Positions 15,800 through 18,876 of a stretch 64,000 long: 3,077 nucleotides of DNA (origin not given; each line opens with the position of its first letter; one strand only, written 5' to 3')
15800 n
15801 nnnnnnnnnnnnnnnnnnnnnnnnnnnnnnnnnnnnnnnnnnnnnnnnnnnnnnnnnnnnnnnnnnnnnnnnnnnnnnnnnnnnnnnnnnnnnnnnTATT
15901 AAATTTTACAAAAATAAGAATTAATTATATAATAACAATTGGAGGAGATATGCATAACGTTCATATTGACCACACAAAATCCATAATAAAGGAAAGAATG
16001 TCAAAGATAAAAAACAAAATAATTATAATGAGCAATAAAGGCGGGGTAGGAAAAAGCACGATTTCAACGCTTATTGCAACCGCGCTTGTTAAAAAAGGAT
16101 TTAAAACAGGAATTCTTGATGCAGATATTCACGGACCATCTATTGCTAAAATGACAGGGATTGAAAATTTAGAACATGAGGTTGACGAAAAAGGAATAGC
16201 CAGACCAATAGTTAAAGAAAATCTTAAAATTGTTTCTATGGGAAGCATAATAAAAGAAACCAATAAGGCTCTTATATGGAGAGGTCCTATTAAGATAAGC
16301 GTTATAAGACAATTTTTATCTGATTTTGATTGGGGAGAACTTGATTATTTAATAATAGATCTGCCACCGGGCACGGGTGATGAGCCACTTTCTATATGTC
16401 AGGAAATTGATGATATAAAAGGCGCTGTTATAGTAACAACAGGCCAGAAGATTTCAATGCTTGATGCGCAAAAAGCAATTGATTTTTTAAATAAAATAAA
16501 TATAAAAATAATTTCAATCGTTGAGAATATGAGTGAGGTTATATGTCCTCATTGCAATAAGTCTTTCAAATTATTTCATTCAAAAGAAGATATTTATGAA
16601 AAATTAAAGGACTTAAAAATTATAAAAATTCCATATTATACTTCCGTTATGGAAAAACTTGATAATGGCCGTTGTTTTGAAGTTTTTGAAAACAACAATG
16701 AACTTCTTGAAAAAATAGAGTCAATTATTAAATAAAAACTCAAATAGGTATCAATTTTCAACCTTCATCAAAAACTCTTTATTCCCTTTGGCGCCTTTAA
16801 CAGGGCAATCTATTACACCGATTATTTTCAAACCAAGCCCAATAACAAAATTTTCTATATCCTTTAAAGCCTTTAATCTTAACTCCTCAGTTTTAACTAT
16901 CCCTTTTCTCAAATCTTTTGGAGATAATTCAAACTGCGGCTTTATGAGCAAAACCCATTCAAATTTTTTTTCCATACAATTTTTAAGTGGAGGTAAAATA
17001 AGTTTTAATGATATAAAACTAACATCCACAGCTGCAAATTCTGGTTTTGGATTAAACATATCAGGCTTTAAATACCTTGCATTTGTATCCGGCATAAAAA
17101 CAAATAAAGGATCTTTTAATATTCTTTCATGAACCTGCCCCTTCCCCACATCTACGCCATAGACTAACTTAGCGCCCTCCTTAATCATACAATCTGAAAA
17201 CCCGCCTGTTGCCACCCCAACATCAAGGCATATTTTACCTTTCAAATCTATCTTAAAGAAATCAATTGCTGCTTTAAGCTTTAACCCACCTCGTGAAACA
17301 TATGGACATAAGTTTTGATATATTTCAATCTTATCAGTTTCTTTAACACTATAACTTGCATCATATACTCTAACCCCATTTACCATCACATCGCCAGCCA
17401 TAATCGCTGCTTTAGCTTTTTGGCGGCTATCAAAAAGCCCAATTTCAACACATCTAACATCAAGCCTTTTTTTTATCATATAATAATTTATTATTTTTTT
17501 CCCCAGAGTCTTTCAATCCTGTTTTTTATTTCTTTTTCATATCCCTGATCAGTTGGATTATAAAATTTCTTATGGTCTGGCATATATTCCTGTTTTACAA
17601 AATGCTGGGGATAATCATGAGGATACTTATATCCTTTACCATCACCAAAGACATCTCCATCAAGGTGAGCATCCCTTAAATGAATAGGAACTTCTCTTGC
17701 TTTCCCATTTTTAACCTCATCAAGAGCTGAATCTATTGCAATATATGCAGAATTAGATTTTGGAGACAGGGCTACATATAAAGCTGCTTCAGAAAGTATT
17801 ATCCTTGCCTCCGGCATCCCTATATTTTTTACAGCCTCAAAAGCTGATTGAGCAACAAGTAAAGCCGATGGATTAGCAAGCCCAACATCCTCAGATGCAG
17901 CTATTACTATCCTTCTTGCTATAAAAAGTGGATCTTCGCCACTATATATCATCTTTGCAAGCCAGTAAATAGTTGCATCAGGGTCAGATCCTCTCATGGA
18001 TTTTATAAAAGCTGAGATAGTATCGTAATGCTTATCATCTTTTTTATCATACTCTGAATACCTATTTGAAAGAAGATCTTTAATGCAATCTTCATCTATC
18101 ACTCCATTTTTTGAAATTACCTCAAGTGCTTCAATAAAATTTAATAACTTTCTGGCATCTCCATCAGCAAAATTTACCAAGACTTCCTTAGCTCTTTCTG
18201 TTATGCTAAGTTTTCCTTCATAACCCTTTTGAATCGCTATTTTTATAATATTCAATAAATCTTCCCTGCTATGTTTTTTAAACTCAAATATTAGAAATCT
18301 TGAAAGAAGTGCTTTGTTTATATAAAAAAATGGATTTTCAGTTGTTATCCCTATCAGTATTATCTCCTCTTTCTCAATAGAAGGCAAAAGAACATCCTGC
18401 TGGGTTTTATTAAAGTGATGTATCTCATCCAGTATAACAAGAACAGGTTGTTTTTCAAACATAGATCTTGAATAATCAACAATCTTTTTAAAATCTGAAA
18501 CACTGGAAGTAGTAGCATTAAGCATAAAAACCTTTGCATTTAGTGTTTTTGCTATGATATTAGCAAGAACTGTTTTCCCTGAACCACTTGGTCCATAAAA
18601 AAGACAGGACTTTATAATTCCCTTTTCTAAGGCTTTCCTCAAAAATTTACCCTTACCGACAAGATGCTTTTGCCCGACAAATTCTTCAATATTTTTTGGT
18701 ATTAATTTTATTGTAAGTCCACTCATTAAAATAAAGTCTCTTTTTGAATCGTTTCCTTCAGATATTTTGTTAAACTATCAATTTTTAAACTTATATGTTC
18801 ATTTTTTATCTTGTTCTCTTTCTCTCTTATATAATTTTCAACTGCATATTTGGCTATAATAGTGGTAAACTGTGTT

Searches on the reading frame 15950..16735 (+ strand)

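Call 13: search_protein_families(library=pfam, proteins=[window:15950-16735:+], max_evalue=0.00001)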
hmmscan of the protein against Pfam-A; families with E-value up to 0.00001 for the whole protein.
window:15950-16735:+ (261 aa): 5 families
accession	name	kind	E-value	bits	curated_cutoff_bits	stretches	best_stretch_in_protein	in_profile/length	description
PF10609.15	ParA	-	1.8e-82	276.9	27.1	1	19-260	1-242/246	NUBPL iron-transfer P-loop NTPase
PF01656.29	CbiA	-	2.6e-12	47.2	25.4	1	24-239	1-121/125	CobQ/CobB/MinD/ParA nucleotide binding domain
PF09140.17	MipZ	-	4.1e-09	36.6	20.7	1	24-139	3-108/262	ATPase MipZ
PF13614.12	AAA_31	-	9.6e-09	35.9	27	1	23-142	3-129/177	AAA domain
PF02374.21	ArsA_ATPase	-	2.1e-07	30.9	24.3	0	23-59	2-38/305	Anion-transporting ATPase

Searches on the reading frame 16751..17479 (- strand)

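Call 13: search_protein_families(library=pfam, proteins=[window:16751-17479:-], max_evalue=0.00001)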
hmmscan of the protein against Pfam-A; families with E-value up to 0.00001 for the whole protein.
window:16751-17479:- (242 aa): 3 families
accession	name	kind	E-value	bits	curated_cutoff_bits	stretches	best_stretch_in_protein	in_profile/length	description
PF01728.25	FtsJ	-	3.1e-33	115.7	24.1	1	60-238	1-177/181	FtsJ-like methyltransferase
PF01479.30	S4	-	4.2e-10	39.6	22.8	1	5-51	2-48/48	S4 domain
PF22421.1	SYY_C-terminal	-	9.3e-06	25.9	27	0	11-52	26-67/83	Tyrosine--tRNA ligase SYY-like C-terminal domain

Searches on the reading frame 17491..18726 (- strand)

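Call 10: search_protein_families(library=pfam, proteins=[window:17491-18726:-], max_evalue=0.00001)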
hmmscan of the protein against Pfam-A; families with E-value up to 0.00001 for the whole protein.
window:17491-18726:- (411 aa): 6 families
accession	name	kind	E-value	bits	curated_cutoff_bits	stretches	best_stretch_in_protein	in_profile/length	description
PF12002.13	MgsA_C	-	7.5e-69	231.3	27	1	246-408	1-167/167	MgsA AAA+ ATPase C terminal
PF16193.11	AAA_assoc_2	-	9.9e-22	77.4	34.3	1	171-245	3-81/81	AAA C-terminal domain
PF00004.35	AAA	-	7.7e-17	62.4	21.2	1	41-146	1-125/131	ATPase family associated with various cellular activities (AAA)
PF05496.18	RuvB_N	-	7.5e-12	45.7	27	1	9-124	2-116/159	Holliday junction DNA helicase RuvB P-loop domain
PF07728.20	AAA_5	-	2.9e-07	31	22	1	42-125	3-98/139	AAA domain (dynein-related subfamily)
PF13173.12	AAA_14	-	4.1e-06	27.3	27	0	42-110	6-79/129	AAA domain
